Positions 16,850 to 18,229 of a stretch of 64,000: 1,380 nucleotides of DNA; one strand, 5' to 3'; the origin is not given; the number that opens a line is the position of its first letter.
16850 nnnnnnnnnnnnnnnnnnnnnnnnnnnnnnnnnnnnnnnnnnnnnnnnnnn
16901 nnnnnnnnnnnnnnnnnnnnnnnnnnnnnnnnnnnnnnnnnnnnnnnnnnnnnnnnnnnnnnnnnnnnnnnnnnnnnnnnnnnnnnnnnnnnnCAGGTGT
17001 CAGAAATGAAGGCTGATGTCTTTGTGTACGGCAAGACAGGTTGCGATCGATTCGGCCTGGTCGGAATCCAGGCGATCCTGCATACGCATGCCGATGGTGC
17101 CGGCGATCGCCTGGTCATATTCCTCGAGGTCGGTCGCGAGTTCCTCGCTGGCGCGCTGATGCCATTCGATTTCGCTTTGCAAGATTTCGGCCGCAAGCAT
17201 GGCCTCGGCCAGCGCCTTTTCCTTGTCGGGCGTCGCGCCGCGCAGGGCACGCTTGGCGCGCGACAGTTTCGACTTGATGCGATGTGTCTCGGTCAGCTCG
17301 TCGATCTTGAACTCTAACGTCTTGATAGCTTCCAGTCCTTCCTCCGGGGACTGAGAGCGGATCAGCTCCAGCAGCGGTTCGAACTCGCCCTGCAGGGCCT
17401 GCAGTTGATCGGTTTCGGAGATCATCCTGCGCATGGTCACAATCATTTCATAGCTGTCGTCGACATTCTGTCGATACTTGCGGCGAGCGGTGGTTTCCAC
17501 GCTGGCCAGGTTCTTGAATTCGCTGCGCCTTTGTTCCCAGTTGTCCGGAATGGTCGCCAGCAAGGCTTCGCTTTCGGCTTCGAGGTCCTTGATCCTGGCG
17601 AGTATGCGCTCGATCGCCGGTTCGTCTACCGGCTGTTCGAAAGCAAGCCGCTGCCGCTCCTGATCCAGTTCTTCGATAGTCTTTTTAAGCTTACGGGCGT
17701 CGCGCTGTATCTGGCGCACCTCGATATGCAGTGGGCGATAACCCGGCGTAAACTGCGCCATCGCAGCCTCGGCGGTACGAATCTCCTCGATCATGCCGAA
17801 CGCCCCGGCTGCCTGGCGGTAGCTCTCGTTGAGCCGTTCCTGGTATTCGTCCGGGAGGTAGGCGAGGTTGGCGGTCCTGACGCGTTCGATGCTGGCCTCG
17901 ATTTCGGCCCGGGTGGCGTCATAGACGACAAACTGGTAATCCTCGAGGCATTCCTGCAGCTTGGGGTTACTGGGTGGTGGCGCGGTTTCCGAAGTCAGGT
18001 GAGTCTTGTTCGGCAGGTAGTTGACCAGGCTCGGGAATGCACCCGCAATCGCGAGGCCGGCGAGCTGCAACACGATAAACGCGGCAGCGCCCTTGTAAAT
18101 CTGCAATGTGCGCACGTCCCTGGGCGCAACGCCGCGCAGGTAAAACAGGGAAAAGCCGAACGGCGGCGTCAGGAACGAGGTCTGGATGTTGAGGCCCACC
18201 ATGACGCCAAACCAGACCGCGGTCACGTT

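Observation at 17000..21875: Atypical TRAP transporter: DctM with a ~360-aa C-terminal coiled-coil cytoplasmic domain and an N-terminally extended DctQ, heading a dctPQM-AEC-MFS operon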

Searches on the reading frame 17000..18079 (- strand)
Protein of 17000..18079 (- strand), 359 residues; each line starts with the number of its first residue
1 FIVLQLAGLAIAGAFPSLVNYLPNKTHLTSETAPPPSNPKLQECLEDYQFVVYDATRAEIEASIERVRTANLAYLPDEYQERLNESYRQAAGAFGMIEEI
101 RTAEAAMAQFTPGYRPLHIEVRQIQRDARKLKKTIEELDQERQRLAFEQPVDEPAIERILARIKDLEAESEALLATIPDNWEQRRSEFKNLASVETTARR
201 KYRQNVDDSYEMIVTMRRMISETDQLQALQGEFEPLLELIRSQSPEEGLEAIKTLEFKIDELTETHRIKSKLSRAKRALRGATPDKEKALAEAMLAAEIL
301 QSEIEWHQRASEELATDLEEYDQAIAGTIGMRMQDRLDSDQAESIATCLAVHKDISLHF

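Call 5: find_homologous_proteins(query=window:17000-18079:-, max_evalue=0.001)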
Query window:17000-18079:- (359 aa): 79 proteins with E <= 0.001 among 8000 candidates.
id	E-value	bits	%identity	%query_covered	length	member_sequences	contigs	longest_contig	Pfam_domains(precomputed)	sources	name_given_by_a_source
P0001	6.8e-199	678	89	100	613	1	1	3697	PF06808.19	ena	-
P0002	6.4e-170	583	74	100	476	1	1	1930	PF06808.19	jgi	-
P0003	1.7e-163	562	73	100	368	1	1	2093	-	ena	-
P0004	3.9e-161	554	71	100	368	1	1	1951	-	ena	-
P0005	1.0e-160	553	72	100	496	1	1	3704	PF06808.19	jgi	-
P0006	5.1e-156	537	71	95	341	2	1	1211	-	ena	-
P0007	1.1e-149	517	67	100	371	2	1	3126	-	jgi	jgi:chromosome segregation ATPase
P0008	1.4e-148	513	67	100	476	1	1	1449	PF06808.19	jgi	jgi:predicted nucleic acid-binding Zn-ribbon protein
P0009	3.2e-146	505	66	100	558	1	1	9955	PF06808.19,PF03600.23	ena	-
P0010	3.9e-142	492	65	100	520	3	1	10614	PF06808.19,PF03600.23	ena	-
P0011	8.6e-138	478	62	100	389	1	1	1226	-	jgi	jgi:hypothetical protein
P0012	4.4e-137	475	62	100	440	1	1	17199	PF06808.19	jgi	-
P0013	2.5e-136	473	61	100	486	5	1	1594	PF06808.19,PF03600.23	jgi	jgi:hypothetical protein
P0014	2.1e-135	470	61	100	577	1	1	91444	PF06808.19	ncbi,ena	-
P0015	2.6e-133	463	60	100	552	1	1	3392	PF06808.19,PF03600.23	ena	-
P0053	3.3e-72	262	40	100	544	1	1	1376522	PF06808.19,PF03600.23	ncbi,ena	-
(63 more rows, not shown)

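Call 7: find_encoding_contigs(protein=P0053, flank=6000, max_places=3)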
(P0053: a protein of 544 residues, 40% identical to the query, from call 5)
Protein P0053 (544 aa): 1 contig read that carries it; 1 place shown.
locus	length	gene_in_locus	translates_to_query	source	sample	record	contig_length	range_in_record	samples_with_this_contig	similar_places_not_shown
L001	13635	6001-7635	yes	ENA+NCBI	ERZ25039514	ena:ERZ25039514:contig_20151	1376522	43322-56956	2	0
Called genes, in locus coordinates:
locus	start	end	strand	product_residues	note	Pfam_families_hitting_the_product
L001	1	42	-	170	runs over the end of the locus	PF00583:Acetyltransf_1, PF13673:Acetyltransf_10 (weak), PF13508:Acetyltransf_7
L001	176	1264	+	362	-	PF21570:ArgZ-like_C_2nd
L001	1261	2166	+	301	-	PF00491:Arginase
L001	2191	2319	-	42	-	-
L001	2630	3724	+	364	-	PF03480:DctP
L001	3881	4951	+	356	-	PF04290:DctQ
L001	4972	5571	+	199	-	PF06808:DctM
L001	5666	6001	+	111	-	PF06808:DctM (weak)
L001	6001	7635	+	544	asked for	PF03600:CitMHS, PF06808:DctM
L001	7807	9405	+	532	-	PF00682:HMGL-like, PF22617:HCS_D2, PF08502:LeuA_dimer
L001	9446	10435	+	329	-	PF03547:Mem_trans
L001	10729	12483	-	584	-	PF02730:AFOR_N, PF01314:AFOR_C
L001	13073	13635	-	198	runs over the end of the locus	PF14326:DUF4384 (weak)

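Call 15: find_related_loci(query=A1, collection=genome_contigs, flank=8000)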
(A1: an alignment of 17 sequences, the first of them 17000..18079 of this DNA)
Query A1 (359 aa) in genome_contigs; peptide patterns used: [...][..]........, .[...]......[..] (x = any residue, [..] = any of these).
600 stretches matched a pattern (row limit reached: there are more); 540 encode a relative of the query (tblastn E <= 1e-3); the best 80 are kept; 80 distinct loci.
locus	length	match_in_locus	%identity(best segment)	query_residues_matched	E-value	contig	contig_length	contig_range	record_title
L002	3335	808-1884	71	1-359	0e+0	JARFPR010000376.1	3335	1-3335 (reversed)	MAG: Gammaproteobacteria bacterium isolate MAG_Ve_Sed_03 k141_6433432, whole genome shotgun sequence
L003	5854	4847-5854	74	1-336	2e-168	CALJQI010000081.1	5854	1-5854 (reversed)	MAG: uncultured Gammaproteobacteria bacterium isolate N3_Bin_MAXBIN__027_1 genome assembly, contig: c_000002384205, whol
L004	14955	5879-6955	67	1-359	7e-165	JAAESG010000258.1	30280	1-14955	MAG: Gammaproteobacteria bacterium isolate Ust_6 UstG_CONTIG1708938, whole genome shotgun sequence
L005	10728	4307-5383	68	1-359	3e-164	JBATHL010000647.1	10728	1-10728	MAG: Gammaproteobacteria bacterium isolate MFD10361_ilm_asm_bin2 k127_18301, whole genome shotgun sequence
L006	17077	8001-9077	69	1-359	3e-164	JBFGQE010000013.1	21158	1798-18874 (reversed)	MAG: Gammaproteobacteria bacterium isolate Mix_sand04.2021.02.G.34 k141_2875378_length_21158_cov_8.9886, whole genome sh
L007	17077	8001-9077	66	1-359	7e-163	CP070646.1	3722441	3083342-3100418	MAG: Gammaproteobacteria bacterium isolate bin89 chromosome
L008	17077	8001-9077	64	1-359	1e-151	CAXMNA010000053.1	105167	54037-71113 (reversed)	MAG: uncultured Gammaproteobacteria bacterium isolate 07C-BC-St02_bin.9.orig genome assembly, contig: k141_2144680, whol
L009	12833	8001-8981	65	1-359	2e-147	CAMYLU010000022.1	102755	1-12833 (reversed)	MAG: uncultured Gammaproteobacteria bacterium isolate FCS_Gamma_010 genome assembly, contig: scaffold_89, whole genome s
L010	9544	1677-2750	60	1-359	5e-145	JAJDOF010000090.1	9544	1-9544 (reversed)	MAG: Gammaproteobacteria bacterium isolate MASabin.5 k141_1982896, whole genome shotgun sequence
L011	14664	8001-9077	58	1-359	3e-140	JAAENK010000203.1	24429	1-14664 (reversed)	MAG: Gammaproteobacteria bacterium isolate Bse_30 BseG_CONTIG2566138, whole genome shotgun sequence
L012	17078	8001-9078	78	1-359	4e-162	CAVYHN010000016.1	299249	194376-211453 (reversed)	MAG: uncultured Gammaproteobacteria bacterium isolate MFD03551.bin.2.49 genome assembly, contig: contig_26283, whole gen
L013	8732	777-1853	59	1-359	2e-136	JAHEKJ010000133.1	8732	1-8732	MAG: Gammaproteobacteria bacterium isolate Ww580 NODE_29293_length_8732_cov_6.820230, whole genome shotgun sequence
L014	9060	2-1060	57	7-359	1e-129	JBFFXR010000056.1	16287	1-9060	MAG: Gammaproteobacteria bacterium isolate Mix_sand01.2020.11.D.3 k141_1698963_length_16287_cov_17.8595, whole genome sh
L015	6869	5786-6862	56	1-359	1e-123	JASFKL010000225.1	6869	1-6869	MAG: Gammaproteobacteria bacterium isolate D0817M02metaG_Bin_16 D0817M02metaG_FD_scaffold_5950_c1, whole genome shotgun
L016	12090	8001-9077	51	1-359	2e-123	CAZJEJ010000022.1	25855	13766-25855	MAG TPA_asm: uncultured Gammaproteobacteria bacterium isolate binchicken_co121_47 genome assembly, contig: NODE_992_leng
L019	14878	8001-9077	50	1-359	1e-114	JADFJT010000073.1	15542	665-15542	MAG: Proteobacteria bacterium isolate B43T3L14 B43T3L14_NODE2472, whole genome shotgun sequence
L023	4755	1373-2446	45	1-359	6e-96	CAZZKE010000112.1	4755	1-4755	MAG TPA_asm: uncultured Thalassospiraceae bacterium isolate SRP128015_co1_124 genome assembly, contig: NODE_32810_length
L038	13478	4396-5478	42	1-359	6e-91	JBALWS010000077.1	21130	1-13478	MAG: Halopseudomonas sp. isolate 7NakV-07 NODE_446_length_21130_cov_6.179976, whole genome shotgun sequence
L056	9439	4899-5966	41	1-359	1e-87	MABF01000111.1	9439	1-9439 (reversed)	'Osedax' symbiont bacterium Rs2_46_30_T18 BD02T18_scaffold_3439, whole genome shotgun sequence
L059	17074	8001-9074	41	1-359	6e-86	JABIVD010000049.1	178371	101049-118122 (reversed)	MAG: Rhodospirillaceae bacterium isolate SI072_bin63 k141_284635, whole genome shotgun sequence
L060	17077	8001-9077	41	1-359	7e-86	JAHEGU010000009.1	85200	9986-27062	MAG: Gammaproteobacteria bacterium isolate Ww423 NODE_153_length_85200_cov_4.723810, whole genome shotgun sequence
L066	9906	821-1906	41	1-359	3e-85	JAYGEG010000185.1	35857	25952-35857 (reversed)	MAG: Rhodospirillales bacterium isolate OC3_3000m_MAG_266 OC3_3000m_contig_1305443, whole genome shotgun sequence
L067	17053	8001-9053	42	1-359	2e-84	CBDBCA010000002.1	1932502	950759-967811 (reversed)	MAG: Alphaproteobacteria bacterium isolate 48c0c1bc-ee5b-4fda-b559-4fcb29a961b4 genome assembly, contig: contig_2, whole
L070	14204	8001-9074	40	1-359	1e-84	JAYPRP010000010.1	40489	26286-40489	MAG: Rhodospirillaceae bacterium isolate SD3107_S37.maxbin.038_sub NODE_128_length_40489_cov_6.67129, whole genome shotg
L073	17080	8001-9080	41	1-359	5e-84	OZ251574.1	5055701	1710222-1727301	MAG: uncultured Nitrincola sp. isolate 02fc9985-e45f-43b2-b2d7-1227686ea0e5 genome assembly, chromosome: 1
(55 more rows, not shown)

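Call 23: search_protein_representatives(alignment_id=A2)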
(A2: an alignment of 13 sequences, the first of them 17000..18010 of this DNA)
Query: 13 sequences, 350 profile positions. Proteins with E-value up to 0.001 (for the whole library): 705; up to 1e-10: 533; up to 1e-30: 241. The best 150 are listed.
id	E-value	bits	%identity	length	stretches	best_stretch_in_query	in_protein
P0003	1.1e-162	558.0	-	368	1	1-350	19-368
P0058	3.6e-140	483.9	-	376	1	1-350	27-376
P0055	1.0e-135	469.3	-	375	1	1-350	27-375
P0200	5.1e-125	434.1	-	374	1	2-350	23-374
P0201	1.6e-118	412.8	-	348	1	6-350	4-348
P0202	4.1e-113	394.9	-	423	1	2-350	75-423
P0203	4.2e-111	388.3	-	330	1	19-350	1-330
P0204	1.5e-110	386.5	-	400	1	1-350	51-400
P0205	1.6e-110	386.4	-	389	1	2-350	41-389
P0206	2.2e-110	385.9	-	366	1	2-350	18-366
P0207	3.0e-108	378.9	-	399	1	2-350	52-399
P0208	8.2e-108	377.5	-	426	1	1-350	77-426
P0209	1.5e-107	376.7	-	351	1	2-350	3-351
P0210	2.2e-106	372.8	-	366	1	2-350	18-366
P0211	1.8e-104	366.5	-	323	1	29-350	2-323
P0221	1.1e-96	340.9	-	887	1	2-350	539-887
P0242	3.1e-83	296.7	-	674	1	2-323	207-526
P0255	1.3e-75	271.6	-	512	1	1-241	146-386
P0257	4.9e-74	266.4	-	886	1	2-350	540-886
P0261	6.4e-73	262.7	-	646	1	2-350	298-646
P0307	3.2e-56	207.8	-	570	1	2-350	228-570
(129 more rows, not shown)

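Call 31: predict_structure(alignment_id=A3)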
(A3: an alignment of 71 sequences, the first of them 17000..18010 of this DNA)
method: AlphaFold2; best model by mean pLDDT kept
length: 336 residues; sequences in the alignment: 71
mean_pLDDT: 91.6   pTM: 0.82
mean pLDDT of the five models: 91.6, 91.6, 90.2, 89.1, 88.8
residues with pLDDT >= 90: 274; 70-90: 40; 50-70: 10; < 50: 12
segments of 3 or more residues with pLDDT < 50: 1-12
pLDDT, mean of each block of 10 residues (from residue 1): 42 67 89 93 94 97 96 96 95 95 97 98 93 97 98 97 96 95 94 97 97 97 98 98 98 97 98 98 97 95 85 77 73 75
secondary structure, 60 per line:
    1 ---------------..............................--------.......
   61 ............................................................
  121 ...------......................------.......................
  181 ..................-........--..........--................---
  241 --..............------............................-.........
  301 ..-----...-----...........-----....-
elements in order: H16-45 H54-123 H130-151 H158-198 H200-207 H210-219 H222-237 H243-256 H263-290 H292-302 H316-326 H332-335

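Call 36: fold_search(model_id=the predicted structure, library=pdb)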
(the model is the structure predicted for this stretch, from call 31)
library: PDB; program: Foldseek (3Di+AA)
matches with E <= 10: 579; with E <= 0.001: 0
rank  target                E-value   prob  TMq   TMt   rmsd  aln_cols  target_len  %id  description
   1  4tql_A                2.1e-02  0.87  0.16  0.23  25.9       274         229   16  Computationally designed three helix bundle (released 2014-10-15)
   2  4tql_B                2.2e-02  0.85  0.16  0.22  25.6       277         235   16  Computationally designed three helix bundle (released 2014-10-15)
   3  7n6g_3R               7.1e-02  0.33  0.14  0.14  39.0       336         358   15  C1 of central pair (released 2022-05-18)
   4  5lm1_A                8.8e-02  0.18  0.13  0.13  31.6       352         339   11  Crystal Structure of HD-PTP phosphatase in complex with UBAP1 (released 2016-11-30)
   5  7nmq                  1.3e-01  0.35  0.19  0.18  25.0       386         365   11  Bacillus cereus HblL1 toxin component (released 2021-04-07)
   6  6h2f_C                1.5e-01  0.18  0.15  0.15  33.1       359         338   10  Structure of the pre-pore AhlB of the tripartite alpha-pore forming toxin, AHL, from Aeromonas hydrophila. (released 2019-07-10)
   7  7n6g_3O               1.6e-01  0.18  0.14  0.14  39.6       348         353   14  C1 of central pair (released 2022-05-18)
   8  6ixv_A                2.0e-01  0.82  0.22  0.30  24.4       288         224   11  Crystal structure of SH3BP5-Rab11a (released 2019-03-20)
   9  6t8d                  2.0e-01  0.12  0.13  0.12  33.5       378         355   12  The cytotoxin MakB from Vibrio cholerae (released 2020-11-18)
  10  7sqc_1K               2.2e-01  0.21  0.14  0.14  36.0       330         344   13  Ciliary C1 central pair apparatus isolated from Chlamydomonas reinhardtii (released 2022-04-13)
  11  6h2f_E                2.2e-01  0.16  0.15  0.15  29.4       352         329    9  Structure of the pre-pore AhlB of the tripartite alpha-pore forming toxin, AHL, from Aeromonas hydrophila. (released 2019-07-10)
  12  5nnv_D                2.2e-01  0.14  0.11  0.14  42.8       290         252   16  Structure of a Bacillus subtilis Smc coiled coil middle fragment (released 2017-06-21)
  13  6grj_A                2.4e-01  0.16  0.16  0.16  33.2       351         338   10  Structure of the AhlB pore of the tripartite alpha-pore forming toxin, AHL, from Aeromonas hydrophila. (released 2019-07-03)
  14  8i4v_A                2.5e-01  0.14  0.13  0.14  38.0       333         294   12  Cryo-EM structure of 5-subunit Smc5/6 arm region (released 2024-06-26)
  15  6grj_H                2.6e-01  0.16  0.16  0.16  28.1       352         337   10  Structure of the AhlB pore of the tripartite alpha-pore forming toxin, AHL, from Aeromonas hydrophila. (released 2019-07-03)
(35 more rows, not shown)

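Call 44: search_protein_families(library=pfam, proteins=[L023:2449-4755:-, L067:9075-9974:-, L019:3327-3998:+, L011:10608-11801:+, L008:2356-3462:-, L014:3135-3707:-, L011:11828-14413:+, L059:12135-12986:-, L060:2787-3917:+, L066:1939-2562:-], max_evalue=0.00001)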
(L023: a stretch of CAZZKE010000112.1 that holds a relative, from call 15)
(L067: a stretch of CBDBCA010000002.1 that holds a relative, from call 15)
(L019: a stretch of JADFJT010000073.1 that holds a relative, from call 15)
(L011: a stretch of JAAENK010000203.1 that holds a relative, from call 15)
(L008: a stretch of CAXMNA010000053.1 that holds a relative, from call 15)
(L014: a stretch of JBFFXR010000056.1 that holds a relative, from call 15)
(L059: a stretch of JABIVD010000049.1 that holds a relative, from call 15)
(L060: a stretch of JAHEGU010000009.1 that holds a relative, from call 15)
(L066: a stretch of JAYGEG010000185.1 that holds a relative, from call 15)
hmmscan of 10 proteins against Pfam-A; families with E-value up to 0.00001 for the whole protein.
L023:2449-4755:- (769 aa): 2 families
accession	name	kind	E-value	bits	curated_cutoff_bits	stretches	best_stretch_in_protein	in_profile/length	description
PF00521.26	DNA_topoisoIV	-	1.5e-143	479.2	31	1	62-500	1-431/432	DNA gyrase/topoisomerase IV, subunit A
PF03989.18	DNA_gyraseA_C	-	7.2e-09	35.4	27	0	634-666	3-37/48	DNA gyrase C-terminal domain, beta-propeller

L067:9075-9974:- (300 aa): 3 families
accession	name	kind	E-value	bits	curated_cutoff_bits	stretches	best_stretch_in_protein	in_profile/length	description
PF04377.21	ATE_C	-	3.3e-40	137.9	25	1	164-286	1-121/122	Arginine-tRNA-protein transferase, C terminus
PF04376.19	ATE_N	-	4.9e-21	75.2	27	1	75-144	2-72/72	Arginine-tRNA-protein transferase, N terminus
PF13480.13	Acetyltransf_6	-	1.6e-06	28.8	22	1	140-266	5-136/143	Acetyltransferase (GNAT) domain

L019:3327-3998:+ (224 aa): 1 family
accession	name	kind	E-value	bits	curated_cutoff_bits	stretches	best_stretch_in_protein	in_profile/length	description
PF08378.17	NERD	-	5.3e-09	37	22.1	1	83-168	25-110/111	Nuclease-related domain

L011:10608-11801:+ (398 aa): 3 families
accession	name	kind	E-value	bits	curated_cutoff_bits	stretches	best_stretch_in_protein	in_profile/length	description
PF13487.12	HD_5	-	1.6e-35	122.8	27.2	1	223-374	16-168/170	HD domain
PF00072.30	Response_reg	-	6.6e-26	91.1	30.2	1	55-164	1-106/111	Response regulator receiver domain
PF01966.28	HD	-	4.3e-19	69.4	22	1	222-344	2-115/116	HD domain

L008:2356-3462:- (369 aa): 2 families
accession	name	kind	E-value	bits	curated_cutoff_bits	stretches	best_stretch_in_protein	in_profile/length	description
PF00753.33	Lactamase_B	-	8e-16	59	22.7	1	46-200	9-196/196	Metallo-beta-lactamase superfamily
PF00581.25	Rhodanese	-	1.1e-13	51.9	22.2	1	279-362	11-101/102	Rhodanese-like domain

L014:3135-3707:- (191 aa): 1 family
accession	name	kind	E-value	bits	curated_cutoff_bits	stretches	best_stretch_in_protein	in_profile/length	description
PF02643.20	DUF192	-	3.2e-24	85.3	27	1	85-185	2-94/96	Uncharacterized ACR, COG1430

L011:11828-14413:+ (862 aa): 3 families
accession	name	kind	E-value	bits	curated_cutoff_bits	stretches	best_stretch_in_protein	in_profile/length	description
PF02518.31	HATPase_c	-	6.1e-29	101.1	26.4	1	316-430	1-109/111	Histidine kinase-, DNA gyrase B-, and HSP90-like ATPase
PF00072.30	Response_reg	-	6.4e-25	87.9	30.2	1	591-704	1-110/111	Response regulator receiver domain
PF00512.31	HisKA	-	1.4e-21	76.7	26.9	1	204-269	1-66/66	His Kinase A (phospho-acceptor) domain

L059:12135-12986:- (284 aa): 2 families
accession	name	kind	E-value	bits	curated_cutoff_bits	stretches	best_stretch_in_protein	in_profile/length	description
PF02565.21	RecO_C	-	3.9e-32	111.6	22.1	1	108-251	2-153/157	Recombination protein O C terminal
PF11967.14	RecO_N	-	4.1e-17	62.4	27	1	26-95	1-72/80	Recombination protein O N terminal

L060:2787-3917:+ (377 aa): 1 family
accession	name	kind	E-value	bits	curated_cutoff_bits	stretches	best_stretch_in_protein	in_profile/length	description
PF03492.21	Methyltransf_7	-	5.6e-36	124.8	29.8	1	58-372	12-331/335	SAM dependent carboxyl methyltransferase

L066:1939-2562:- (208 aa): 1 family
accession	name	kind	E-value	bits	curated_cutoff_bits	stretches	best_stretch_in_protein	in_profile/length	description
PF02632.19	BioY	-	1.1e-37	129.5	25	1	60-204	1-140/140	BioY family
